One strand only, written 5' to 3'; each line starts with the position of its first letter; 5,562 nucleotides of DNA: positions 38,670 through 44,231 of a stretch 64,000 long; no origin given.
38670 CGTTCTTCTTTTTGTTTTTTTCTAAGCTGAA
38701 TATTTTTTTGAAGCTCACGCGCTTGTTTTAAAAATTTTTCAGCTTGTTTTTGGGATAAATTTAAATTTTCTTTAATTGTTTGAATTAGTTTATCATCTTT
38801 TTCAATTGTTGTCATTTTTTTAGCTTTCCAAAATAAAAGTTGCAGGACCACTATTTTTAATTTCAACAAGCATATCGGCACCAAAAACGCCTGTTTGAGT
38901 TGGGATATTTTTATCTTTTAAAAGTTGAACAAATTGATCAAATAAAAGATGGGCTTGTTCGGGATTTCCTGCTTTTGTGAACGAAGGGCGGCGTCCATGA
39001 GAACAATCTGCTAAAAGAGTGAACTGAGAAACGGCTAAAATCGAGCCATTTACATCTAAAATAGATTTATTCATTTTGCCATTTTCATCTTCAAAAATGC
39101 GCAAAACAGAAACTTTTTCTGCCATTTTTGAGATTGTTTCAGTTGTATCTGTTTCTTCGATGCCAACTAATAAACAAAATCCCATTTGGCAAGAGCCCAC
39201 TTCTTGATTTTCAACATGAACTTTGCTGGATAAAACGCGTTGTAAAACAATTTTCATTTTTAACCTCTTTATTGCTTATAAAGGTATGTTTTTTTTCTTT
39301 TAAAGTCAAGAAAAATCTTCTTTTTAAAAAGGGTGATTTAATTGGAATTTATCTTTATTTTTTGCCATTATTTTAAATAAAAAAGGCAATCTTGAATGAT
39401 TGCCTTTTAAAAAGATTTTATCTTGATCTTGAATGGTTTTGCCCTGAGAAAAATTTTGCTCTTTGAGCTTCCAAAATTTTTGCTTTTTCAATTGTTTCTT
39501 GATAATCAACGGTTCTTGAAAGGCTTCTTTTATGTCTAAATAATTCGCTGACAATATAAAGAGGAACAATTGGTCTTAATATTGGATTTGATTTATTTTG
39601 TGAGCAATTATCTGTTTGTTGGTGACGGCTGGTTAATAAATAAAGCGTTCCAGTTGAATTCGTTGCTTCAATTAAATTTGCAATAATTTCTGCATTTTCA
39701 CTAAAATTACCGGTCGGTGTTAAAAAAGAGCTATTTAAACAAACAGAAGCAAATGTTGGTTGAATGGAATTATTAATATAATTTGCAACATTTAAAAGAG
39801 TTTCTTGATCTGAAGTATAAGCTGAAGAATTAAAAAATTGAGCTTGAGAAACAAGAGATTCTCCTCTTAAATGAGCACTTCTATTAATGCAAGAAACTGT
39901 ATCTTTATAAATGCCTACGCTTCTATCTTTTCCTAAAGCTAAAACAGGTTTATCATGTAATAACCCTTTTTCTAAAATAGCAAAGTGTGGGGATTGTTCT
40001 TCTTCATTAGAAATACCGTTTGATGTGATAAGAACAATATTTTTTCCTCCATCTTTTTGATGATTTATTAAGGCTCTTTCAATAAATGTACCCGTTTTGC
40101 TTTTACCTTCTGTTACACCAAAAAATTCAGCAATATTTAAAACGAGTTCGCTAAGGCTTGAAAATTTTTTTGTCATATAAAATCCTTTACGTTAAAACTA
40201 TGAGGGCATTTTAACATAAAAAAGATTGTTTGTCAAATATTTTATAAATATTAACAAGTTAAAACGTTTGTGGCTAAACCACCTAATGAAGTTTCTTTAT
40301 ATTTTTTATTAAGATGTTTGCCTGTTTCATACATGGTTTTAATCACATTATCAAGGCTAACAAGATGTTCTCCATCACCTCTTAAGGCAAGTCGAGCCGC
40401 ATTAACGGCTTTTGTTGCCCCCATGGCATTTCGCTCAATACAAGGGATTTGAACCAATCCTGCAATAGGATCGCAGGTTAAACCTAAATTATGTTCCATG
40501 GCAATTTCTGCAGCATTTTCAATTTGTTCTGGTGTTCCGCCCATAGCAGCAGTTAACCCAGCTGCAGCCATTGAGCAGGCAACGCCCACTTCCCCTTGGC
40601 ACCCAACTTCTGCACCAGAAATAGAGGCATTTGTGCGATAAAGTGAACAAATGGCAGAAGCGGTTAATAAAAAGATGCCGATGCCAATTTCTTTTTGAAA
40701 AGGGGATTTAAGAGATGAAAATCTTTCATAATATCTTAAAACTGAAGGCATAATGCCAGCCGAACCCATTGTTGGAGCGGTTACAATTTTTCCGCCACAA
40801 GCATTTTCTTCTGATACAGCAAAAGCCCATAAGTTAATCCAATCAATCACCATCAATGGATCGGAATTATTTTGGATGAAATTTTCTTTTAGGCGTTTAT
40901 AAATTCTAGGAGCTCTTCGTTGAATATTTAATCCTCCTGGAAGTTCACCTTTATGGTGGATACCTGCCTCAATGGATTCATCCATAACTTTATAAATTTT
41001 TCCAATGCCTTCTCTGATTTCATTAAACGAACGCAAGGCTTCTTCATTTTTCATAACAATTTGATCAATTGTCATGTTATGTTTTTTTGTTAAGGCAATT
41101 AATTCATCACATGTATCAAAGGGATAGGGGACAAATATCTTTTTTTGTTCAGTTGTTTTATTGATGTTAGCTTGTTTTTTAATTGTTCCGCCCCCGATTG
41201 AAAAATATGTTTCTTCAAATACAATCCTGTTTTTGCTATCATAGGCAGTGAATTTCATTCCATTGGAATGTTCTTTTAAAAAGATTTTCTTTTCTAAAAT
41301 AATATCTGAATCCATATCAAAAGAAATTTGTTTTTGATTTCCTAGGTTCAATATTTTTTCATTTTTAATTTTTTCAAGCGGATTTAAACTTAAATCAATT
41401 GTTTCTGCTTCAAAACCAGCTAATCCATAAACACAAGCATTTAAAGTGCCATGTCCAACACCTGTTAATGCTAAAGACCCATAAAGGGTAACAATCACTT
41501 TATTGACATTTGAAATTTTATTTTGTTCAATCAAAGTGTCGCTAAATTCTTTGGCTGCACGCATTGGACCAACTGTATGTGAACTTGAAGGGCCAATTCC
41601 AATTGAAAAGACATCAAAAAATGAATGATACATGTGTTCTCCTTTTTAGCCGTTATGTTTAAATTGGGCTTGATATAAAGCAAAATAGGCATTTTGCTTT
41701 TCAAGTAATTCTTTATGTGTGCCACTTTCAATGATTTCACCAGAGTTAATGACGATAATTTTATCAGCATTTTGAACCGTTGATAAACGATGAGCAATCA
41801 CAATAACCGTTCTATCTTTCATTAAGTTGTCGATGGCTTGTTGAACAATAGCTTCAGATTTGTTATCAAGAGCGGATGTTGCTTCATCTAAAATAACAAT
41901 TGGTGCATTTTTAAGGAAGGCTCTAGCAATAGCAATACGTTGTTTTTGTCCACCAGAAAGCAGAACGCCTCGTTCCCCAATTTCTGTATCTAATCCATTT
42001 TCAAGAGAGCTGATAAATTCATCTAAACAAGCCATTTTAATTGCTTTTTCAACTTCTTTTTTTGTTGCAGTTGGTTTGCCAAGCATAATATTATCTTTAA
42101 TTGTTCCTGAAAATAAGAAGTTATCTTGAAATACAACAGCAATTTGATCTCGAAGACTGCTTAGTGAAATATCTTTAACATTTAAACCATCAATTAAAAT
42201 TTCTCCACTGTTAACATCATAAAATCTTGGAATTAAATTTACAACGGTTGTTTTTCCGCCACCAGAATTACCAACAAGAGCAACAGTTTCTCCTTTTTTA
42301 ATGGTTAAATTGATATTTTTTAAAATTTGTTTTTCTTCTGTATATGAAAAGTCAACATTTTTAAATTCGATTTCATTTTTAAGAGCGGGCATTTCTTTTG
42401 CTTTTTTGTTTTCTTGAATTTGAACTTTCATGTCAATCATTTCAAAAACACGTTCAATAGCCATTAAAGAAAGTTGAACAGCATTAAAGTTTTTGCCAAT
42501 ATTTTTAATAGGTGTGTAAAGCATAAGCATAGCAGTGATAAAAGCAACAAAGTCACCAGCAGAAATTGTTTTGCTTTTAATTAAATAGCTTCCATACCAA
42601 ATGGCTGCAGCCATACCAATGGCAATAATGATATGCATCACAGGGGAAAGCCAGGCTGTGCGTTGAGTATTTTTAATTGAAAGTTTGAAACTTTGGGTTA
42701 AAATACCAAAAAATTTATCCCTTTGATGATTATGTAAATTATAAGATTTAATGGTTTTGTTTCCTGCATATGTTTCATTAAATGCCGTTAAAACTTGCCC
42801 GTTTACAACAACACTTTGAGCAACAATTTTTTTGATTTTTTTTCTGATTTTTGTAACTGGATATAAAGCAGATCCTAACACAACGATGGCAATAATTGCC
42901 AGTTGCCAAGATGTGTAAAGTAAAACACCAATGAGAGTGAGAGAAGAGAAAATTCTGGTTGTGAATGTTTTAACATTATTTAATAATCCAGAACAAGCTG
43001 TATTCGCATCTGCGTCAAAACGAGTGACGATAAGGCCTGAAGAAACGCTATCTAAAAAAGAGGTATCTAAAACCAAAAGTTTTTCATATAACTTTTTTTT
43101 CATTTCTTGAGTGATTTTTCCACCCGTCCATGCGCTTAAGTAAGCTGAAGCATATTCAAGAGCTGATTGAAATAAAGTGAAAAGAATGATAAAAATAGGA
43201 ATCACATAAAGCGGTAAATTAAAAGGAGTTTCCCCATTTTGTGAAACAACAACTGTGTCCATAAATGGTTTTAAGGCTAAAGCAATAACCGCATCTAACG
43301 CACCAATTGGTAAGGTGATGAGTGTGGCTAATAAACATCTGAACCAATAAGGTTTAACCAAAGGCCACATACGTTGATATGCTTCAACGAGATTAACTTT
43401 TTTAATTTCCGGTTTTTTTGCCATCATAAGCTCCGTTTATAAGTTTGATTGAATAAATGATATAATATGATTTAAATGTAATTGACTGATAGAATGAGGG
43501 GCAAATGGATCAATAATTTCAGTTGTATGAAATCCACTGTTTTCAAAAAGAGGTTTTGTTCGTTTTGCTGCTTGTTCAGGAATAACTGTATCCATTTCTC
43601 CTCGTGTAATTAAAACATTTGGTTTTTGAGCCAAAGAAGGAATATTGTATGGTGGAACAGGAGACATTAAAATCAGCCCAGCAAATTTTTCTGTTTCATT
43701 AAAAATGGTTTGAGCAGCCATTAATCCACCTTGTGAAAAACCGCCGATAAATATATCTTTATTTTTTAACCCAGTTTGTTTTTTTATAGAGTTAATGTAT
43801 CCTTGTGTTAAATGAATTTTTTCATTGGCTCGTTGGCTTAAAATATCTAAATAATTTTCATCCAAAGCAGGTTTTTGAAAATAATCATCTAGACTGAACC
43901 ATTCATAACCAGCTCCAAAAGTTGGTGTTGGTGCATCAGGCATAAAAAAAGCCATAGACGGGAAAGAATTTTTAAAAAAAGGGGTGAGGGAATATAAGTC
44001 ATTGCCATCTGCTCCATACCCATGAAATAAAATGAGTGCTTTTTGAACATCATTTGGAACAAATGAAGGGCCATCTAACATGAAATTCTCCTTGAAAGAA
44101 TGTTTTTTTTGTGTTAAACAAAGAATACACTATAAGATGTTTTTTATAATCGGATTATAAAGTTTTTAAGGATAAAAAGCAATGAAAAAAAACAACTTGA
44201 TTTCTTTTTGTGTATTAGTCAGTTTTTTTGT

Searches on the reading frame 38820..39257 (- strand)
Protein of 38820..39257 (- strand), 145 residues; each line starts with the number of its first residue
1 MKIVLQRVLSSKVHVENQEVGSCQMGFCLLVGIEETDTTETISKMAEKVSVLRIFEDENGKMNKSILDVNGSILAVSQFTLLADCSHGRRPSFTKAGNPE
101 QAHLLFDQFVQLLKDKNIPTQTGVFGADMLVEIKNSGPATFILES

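Call 15: search_protein_families(library=pfam, proteins=[window:38820-39257:-], max_evalue=0.001)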
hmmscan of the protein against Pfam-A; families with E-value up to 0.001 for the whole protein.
window:38820-39257:- (145 aa): 1 family
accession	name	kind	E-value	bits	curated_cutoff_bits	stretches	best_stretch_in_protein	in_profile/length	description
PF02580.21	Tyr_Deacylase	-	1.8e-53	181.2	25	1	2-144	1-144/144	D-Tyr-tRNA(Tyr) deacylase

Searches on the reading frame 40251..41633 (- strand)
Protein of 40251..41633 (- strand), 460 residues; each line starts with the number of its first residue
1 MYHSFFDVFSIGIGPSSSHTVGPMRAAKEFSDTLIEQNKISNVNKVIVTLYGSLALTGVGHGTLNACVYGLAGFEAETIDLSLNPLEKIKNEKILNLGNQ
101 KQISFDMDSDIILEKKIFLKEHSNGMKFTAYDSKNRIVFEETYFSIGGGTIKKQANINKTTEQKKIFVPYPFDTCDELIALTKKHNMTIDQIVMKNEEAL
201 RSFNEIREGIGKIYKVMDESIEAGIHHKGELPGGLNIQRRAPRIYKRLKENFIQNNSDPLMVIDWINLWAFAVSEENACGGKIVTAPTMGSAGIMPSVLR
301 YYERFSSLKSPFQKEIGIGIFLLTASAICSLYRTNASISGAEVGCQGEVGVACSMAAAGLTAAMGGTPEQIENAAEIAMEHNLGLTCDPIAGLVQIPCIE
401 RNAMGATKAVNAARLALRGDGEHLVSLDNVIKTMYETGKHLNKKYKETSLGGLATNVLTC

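Call 15: search_protein_families(library=pfam, proteins=[window:40251-41633:-], max_evalue=0.001)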
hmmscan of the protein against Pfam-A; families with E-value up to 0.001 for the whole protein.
window:40251-41633:- (460 aa): 2 families
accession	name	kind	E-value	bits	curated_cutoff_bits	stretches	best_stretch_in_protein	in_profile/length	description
PF03313.21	SDH_alpha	-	3.2e-88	296.2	26.4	1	184-454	1-260/260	Serine dehydratase alpha chain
PF03315.21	SDH_beta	-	3.9e-54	183.6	26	1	4-155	1-154/155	Serine dehydratase beta chain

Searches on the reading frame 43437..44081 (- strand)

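Call 15: search_protein_families(library=pfam, proteins=[window:43437-44081:-], max_evalue=0.001)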
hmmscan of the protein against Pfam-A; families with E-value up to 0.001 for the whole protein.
window:43437-44081:- (214 aa): 6 families
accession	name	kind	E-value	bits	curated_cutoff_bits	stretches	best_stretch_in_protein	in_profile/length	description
PF02230.22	Abhydrolase_2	-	4.2e-21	76.2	23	1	12-212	13-215/217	Phospholipase/Carboxylesterase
PF00561.26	Abhydrolase_1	-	1.4e-05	25.4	25.8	1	15-180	2-141/245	alpha/beta hydrolase fold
PF00326.27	Peptidase_S9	-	1.9e-05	24.7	22.6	0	101-142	57-98/213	Prolyl oligopeptidase family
PF12146.15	Hydrolase_4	-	2.2e-05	24.4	27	1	99-147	69-115/239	Serine aminopeptidase, S33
PF12695.13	Abhydrolase_5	-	9.8e-05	22.6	27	1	97-178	47-126/164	Alpha/beta hydrolase family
PF01738.24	DLH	-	0.00099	19.2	21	0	75-181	63-171/217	Dienelactone hydrolase family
